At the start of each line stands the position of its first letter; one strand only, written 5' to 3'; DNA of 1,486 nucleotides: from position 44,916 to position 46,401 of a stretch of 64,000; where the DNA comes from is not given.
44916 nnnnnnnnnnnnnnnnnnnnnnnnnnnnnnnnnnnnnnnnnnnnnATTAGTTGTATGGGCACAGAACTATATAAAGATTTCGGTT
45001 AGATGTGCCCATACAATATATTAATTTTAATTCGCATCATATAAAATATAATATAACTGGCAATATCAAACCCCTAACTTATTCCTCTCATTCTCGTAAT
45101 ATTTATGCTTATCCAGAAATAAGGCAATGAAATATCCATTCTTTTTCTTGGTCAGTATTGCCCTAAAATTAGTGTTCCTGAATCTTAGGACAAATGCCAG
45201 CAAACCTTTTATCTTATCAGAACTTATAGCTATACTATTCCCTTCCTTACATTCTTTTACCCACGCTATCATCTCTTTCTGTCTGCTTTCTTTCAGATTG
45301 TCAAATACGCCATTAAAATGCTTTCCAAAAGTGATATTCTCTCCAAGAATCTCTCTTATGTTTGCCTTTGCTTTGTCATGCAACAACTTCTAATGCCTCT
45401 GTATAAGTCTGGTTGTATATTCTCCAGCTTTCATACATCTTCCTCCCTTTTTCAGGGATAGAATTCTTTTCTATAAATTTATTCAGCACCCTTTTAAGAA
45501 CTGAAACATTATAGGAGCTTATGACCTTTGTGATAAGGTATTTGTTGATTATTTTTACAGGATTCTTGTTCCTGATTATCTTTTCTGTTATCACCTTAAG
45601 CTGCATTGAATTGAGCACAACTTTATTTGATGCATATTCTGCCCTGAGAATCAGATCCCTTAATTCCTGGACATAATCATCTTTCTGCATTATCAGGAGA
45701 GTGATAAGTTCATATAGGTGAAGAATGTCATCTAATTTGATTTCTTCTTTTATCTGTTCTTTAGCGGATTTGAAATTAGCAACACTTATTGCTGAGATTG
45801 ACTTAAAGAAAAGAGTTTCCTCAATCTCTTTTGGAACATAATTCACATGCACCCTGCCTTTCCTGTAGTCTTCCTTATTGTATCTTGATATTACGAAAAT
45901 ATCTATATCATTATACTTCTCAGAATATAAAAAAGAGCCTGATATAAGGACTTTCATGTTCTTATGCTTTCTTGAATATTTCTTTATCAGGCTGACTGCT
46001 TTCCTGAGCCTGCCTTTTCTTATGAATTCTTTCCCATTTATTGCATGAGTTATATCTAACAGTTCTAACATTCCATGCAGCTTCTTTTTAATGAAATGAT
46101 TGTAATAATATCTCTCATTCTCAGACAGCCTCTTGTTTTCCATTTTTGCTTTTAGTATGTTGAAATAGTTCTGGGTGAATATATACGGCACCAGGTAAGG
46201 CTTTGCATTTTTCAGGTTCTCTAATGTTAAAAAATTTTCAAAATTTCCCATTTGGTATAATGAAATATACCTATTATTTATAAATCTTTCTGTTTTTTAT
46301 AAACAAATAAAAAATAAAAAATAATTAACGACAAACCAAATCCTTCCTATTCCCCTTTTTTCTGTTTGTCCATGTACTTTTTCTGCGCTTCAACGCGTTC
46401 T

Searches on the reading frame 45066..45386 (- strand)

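Call 5: search_protein_families(library=pfam, proteins=[window:45066-45386:-], max_evalue=0.1)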
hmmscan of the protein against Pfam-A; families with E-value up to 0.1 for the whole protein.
window:45066-45386:- (106 aa): 1 family
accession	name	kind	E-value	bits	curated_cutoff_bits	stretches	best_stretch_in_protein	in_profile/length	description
PF13376.11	OmdA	-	0.059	13.8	25.6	1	27-47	21-41/60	Bacteriocin-protection, YdeI or OmpD-Associated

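Call 13: search_protein_families(library=ncbifam, proteins=[window:45066-45386:-], max_evalue=0.1)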
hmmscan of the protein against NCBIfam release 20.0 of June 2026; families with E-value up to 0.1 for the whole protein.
window:45066-45386:- (106 aa): 2 families
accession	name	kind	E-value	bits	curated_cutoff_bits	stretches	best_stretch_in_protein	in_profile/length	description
NF004162.0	PRK05627.1-5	equivalog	0.014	14.8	241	1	11-63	113-166/304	bifunctional riboflavin kinase/FAD synthetase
NF005518.0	PRK07143.1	equivalog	0.022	14.2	232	1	12-65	113-163/281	hypothetical protein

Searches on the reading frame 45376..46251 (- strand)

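Call 5: search_protein_families(library=pfam, proteins=[window:45376-46251:-], max_evalue=0.1)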
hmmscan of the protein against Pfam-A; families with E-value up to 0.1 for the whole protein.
window:45376-46251:- (291 aa): 1 family
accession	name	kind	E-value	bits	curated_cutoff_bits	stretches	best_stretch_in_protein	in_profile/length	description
PF01909.29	NTP_transf_2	-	0.057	14.2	21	0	88-159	4-47/93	Nucleotidyltransferase domain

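Call 13: search_protein_families(library=ncbifam, proteins=[window:45376-46251:-], max_evalue=0.1)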
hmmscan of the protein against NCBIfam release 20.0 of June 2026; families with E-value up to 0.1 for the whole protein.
window:45376-46251:- (291 aa): 0 families
